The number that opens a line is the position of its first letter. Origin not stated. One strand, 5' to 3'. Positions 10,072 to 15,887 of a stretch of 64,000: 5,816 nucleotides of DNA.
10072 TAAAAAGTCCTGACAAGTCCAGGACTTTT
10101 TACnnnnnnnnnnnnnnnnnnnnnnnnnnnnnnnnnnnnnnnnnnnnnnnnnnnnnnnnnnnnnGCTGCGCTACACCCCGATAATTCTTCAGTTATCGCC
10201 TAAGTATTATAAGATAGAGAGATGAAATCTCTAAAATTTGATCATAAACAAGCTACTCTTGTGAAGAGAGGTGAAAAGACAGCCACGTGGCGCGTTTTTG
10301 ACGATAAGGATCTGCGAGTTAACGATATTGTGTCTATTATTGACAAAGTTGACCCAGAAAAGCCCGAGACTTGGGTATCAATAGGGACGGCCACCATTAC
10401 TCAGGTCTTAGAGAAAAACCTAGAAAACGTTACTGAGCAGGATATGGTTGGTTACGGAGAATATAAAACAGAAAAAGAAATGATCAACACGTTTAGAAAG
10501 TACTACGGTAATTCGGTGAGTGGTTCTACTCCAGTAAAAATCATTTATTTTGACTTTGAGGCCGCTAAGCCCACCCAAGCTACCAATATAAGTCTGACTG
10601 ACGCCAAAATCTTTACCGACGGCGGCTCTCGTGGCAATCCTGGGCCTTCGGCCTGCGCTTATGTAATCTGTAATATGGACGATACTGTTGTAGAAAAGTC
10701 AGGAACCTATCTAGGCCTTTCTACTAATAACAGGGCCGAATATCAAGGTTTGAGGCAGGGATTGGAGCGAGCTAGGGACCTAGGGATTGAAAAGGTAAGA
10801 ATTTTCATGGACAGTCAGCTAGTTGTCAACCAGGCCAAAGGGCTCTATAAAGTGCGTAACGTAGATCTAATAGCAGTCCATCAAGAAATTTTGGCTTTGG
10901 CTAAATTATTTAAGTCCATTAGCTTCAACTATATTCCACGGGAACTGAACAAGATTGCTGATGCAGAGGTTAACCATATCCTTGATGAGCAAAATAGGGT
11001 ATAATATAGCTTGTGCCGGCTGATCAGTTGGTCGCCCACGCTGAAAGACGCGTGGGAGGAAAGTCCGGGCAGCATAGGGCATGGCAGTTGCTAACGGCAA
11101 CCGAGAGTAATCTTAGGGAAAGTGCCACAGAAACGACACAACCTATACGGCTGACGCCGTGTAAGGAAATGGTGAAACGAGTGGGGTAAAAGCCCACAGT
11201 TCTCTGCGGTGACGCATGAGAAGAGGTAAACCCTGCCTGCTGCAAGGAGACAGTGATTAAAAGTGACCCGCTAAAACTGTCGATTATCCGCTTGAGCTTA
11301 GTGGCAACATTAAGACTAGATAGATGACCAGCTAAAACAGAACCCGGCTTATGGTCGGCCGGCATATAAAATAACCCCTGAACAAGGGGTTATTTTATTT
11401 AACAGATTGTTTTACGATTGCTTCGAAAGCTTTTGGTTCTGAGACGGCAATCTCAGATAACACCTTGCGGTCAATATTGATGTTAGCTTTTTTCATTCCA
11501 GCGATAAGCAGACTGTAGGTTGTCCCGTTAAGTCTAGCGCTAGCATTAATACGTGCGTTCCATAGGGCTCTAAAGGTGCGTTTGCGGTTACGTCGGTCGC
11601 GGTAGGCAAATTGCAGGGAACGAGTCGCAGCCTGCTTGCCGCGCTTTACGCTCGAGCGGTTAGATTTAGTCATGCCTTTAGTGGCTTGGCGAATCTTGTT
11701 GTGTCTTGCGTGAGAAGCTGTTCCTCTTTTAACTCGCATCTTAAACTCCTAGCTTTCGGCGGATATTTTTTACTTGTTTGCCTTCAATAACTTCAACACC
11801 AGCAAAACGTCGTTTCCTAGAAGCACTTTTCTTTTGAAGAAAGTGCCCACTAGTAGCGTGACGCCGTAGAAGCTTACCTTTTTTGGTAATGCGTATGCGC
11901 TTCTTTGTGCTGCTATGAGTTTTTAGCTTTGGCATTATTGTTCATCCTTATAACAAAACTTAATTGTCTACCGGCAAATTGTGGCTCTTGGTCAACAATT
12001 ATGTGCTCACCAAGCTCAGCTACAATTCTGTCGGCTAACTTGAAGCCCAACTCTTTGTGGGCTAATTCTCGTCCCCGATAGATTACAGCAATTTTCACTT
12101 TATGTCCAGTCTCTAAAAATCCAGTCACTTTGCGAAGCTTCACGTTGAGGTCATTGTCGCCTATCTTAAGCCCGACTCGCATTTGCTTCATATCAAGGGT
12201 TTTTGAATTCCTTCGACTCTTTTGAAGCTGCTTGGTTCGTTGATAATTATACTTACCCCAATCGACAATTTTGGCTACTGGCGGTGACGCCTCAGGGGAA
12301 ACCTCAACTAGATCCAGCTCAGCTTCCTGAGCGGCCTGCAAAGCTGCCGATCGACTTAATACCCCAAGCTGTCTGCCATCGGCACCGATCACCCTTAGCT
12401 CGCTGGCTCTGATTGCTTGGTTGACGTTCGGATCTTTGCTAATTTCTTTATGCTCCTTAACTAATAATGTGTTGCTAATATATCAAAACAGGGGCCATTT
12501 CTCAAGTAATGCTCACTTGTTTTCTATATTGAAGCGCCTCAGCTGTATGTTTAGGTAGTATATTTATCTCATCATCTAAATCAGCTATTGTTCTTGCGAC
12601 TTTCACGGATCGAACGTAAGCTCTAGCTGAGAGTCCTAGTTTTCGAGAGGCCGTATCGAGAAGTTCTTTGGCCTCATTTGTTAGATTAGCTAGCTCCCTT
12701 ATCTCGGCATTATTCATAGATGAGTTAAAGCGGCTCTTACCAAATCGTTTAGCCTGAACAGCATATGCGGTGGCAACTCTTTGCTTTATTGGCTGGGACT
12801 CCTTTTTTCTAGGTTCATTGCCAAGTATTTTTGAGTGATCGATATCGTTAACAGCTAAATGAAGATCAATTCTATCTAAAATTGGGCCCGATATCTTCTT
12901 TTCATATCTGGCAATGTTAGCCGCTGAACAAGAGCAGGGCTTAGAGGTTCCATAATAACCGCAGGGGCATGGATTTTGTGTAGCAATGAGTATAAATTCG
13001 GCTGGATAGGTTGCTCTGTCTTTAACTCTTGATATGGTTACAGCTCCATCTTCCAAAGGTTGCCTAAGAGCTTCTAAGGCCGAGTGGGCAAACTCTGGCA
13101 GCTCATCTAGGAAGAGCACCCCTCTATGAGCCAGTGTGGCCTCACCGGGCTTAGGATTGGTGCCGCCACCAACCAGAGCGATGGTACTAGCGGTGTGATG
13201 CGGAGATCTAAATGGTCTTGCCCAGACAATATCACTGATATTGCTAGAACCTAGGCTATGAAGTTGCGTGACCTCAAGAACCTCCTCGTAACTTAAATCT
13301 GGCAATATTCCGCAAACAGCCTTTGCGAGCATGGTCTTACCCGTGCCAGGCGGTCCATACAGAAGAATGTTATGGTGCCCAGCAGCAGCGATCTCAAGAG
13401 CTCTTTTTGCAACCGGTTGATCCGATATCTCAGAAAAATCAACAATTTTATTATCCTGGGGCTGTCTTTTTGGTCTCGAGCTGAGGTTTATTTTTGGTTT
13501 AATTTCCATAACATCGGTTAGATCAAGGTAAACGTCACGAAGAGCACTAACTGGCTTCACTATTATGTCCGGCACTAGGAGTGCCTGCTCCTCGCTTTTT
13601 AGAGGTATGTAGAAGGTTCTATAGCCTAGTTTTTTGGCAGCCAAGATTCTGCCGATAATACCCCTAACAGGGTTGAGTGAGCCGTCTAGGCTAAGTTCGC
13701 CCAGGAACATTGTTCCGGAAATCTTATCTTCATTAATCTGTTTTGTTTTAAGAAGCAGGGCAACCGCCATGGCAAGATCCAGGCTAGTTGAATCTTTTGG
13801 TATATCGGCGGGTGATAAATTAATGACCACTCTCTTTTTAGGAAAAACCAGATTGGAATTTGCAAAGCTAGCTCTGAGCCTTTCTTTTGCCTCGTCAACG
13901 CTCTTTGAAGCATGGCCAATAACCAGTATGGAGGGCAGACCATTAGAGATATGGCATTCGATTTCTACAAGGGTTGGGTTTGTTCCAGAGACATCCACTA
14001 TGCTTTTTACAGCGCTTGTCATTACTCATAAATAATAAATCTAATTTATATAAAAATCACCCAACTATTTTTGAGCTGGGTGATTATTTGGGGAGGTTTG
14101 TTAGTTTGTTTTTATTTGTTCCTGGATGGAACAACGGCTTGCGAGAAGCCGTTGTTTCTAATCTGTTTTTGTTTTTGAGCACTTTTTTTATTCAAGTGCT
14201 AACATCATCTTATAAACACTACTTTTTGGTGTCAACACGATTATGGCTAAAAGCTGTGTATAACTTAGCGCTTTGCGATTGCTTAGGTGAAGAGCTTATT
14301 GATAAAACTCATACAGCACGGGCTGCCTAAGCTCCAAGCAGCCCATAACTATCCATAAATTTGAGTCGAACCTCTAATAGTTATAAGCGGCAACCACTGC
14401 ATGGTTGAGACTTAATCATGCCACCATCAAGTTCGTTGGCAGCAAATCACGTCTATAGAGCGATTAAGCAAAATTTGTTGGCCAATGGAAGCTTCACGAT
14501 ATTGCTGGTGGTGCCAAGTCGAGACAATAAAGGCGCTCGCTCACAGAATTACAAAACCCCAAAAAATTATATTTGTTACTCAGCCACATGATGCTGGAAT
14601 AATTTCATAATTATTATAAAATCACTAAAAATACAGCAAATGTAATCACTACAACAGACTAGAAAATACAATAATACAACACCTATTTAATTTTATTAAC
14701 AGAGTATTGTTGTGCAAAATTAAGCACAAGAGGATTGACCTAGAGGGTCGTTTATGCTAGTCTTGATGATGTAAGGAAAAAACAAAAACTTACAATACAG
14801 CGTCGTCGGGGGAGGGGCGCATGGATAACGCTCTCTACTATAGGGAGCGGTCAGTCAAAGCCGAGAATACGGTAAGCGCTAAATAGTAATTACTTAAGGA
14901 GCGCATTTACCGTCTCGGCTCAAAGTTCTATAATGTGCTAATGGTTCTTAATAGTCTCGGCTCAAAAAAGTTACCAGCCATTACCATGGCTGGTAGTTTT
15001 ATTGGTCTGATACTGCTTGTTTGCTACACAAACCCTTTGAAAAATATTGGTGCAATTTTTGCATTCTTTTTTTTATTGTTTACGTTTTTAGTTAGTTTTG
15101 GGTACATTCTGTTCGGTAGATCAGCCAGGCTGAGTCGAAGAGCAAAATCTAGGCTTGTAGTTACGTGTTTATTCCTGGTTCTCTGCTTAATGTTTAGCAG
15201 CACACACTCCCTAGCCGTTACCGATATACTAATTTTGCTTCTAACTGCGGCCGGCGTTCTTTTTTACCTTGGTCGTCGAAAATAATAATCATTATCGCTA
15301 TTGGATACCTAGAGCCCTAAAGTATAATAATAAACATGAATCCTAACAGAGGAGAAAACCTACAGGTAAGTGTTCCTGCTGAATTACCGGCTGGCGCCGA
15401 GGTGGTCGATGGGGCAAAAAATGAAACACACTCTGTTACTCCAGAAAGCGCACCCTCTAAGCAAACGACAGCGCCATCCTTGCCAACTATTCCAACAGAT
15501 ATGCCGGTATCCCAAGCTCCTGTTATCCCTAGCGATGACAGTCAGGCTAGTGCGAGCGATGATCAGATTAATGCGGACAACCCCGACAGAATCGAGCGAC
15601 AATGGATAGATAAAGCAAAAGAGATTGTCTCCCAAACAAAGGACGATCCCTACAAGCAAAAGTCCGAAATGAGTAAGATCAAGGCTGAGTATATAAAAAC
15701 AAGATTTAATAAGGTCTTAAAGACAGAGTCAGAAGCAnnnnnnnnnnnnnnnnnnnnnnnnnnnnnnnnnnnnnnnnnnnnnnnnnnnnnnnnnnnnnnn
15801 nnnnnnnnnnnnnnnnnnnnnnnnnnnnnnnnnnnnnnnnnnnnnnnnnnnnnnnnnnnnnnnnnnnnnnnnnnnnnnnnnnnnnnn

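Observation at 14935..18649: An orphan VirD4/TraD-like ATPase operon has no other secretion or conjugation genes nearby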

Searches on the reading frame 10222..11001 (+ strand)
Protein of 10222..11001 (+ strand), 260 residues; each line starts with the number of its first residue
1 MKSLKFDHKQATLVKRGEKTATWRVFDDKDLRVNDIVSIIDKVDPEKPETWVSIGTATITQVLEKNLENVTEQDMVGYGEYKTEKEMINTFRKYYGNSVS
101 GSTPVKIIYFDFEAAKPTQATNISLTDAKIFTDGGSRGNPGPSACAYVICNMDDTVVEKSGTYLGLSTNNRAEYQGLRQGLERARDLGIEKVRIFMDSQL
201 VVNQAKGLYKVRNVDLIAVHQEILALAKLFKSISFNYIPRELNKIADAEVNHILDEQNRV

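Call 9: search_protein_families(library=pfam, proteins=[window:10222-11001:+], max_evalue=0.001)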
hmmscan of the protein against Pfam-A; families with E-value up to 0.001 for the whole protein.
window:10222-11001:+ (260 aa): 3 families
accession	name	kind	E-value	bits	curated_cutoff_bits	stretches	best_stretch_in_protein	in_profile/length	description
PF13456.12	RVT_3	-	2.8e-21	76.1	21.6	1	132-251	2-121/123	Reverse transcriptase-like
PF00075.30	RNase_H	-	9.5e-11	42.5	25.8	1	129-208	5-79/141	RNase H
PF04266.20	ASCH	-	1e-07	33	21.2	1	4-111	1-100/103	ASCH domain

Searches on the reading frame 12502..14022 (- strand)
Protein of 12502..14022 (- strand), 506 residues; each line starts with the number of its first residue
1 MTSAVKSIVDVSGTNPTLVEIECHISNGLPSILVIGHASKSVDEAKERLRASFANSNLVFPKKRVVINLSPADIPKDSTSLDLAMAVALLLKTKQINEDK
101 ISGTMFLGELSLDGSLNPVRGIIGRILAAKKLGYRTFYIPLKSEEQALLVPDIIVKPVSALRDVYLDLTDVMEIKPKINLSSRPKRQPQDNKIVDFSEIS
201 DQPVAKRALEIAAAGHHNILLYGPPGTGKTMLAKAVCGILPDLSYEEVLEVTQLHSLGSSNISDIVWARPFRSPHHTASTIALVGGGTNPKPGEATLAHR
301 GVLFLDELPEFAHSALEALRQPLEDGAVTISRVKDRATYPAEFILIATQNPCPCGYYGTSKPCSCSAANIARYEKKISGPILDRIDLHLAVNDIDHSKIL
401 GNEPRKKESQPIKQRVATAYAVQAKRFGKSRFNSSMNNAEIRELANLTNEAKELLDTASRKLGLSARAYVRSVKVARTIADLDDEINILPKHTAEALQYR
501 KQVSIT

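Call 9: search_protein_families(library=pfam, proteins=[window:12502-14022:-], max_evalue=0.001)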
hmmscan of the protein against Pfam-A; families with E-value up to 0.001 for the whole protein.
window:12502-14022:- (506 aa): 11 families
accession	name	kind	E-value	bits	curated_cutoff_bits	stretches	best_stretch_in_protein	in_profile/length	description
PF01078.27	Mg_chelatase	-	5.2e-87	291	20.3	1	195-397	1-205/207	Magnesium chelatase, subunit ChlI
PF13541.12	ChlI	-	4e-34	117.6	27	1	21-141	1-119/121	Subunit ChlI of Mg-chelatase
PF13335.12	Mg_chelatase_C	-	3.7e-27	95.2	26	1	407-500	2-94/94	Magnesium chelatase, subunit ChlI C-terminal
PF07728.20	AAA_5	-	1.4e-09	38.6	22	1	218-353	1-125/139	AAA domain (dynein-related subfamily)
PF00493.29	MCM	-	3.6e-09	36.5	23.3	1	292-395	114-208/224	MCM P-loop domain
PF00004.35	AAA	-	4.3e-08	34.1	21.2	1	219-339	1-97/131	ATPase family associated with various cellular activities (AAA)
PF05362.19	Lon_C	-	4.6e-08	33.3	21.1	1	52-156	83-185/205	Lon protease (S16) C-terminal proteolytic domain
PF00158.32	Sigma54_activat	-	1.3e-06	28.7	20.2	0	286-350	80-142/168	Sigma-54 interaction domain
PF05496.18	RuvB_N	-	0.00014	22.1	27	0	217-236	34-53/159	Holliday junction DNA helicase RuvB P-loop domain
PF13191.12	AAA_16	-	0.00024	22.1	32.6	0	207-237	14-45/167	AAA ATPase domain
PF20720.3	nSTAND3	-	0.00092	19.4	27.2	0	206-251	8-51/155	Novel STAND NTPase 3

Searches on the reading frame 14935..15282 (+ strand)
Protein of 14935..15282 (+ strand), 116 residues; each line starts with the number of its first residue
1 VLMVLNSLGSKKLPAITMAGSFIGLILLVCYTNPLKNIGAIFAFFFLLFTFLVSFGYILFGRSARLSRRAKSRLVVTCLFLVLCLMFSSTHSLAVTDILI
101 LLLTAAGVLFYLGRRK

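Call 3: search_protein_families(library=pfam, proteins=[window:14935-15282:+], max_evalue=1)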
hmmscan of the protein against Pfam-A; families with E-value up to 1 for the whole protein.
window:14935-15282:+ (116 aa): 2 families
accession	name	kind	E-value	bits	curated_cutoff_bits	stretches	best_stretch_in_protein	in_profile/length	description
PF06235.16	NAD4L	-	0.026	15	22.7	1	16-66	27-77/86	NADH dehydrogenase subunit 4L (NAD4L)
PF03208.24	PRA1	-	0.07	13.2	30.1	1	22-101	46-120/143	PRA1 family protein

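Call 4: search_protein_families(library=ncbifam, proteins=[window:14935-15282:+], max_evalue=1)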
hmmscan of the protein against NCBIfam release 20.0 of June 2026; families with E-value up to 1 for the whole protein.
window:14935-15282:+ (116 aa): 1 family
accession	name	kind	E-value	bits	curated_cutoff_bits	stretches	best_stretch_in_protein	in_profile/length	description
NF033480.1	bifunc_MprF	equivalog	0.077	11.2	600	1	18-110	328-427/841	bifunctional lysylphosphatidylglycerol flippase/synthetase MprF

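Call 64: search_protein_families(library=phrogs, proteins=[window:14935-15282:+], max_evalue=0.01)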
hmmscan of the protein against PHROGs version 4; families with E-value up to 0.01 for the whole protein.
window:14935-15282:+ (116 aa): 0 families

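Call 65: search_protein_families(library=padloc, proteins=[window:14935-15282:+], max_evalue=0.01)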
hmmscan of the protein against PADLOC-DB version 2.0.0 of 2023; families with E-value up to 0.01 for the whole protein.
window:14935-15282:+ (116 aa): 0 families

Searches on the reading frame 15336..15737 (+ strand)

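Call 3: search_protein_families(library=pfam, proteins=[window:15336-15737:+], max_evalue=1)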
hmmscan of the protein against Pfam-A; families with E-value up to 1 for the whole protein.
window:15336-15737:+ (134 aa): 1 family
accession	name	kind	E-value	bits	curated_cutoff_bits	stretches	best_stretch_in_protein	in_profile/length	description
PF06286.16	Coleoptericin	-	0.88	10.1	25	0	12-73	43-104/143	Coleoptericin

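Call 4: search_protein_families(library=ncbifam, proteins=[window:15336-15737:+], max_evalue=1)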
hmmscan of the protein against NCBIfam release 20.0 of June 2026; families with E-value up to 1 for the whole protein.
window:15336-15737:+ (134 aa): 2 families
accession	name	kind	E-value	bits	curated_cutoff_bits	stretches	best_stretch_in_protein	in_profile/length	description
TIGR02116.1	toxin_Txe_YoeB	equivalog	0.026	14.7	51.8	1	87-120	16-49/80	Txe/YoeB family addiction module toxin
TIGR02202.1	Ehrlichia_rpt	equivalog_domain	0.068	13.2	80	1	95-119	3-27/77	tandem repeat effector nucleomodulin TRP120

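Call 64: search_protein_families(library=phrogs, proteins=[window:15336-15737:+], max_evalue=0.01)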
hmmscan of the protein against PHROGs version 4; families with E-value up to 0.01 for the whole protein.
window:15336-15737:+ (134 aa): 1 family
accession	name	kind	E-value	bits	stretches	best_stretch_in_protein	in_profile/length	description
phrog_7531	-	unknown function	0.0025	18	1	11-107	138-235/273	-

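Call 65: search_protein_families(library=padloc, proteins=[window:15336-15737:+], max_evalue=0.01)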
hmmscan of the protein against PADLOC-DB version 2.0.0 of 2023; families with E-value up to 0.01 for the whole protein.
window:15336-15737:+ (134 aa): 0 families
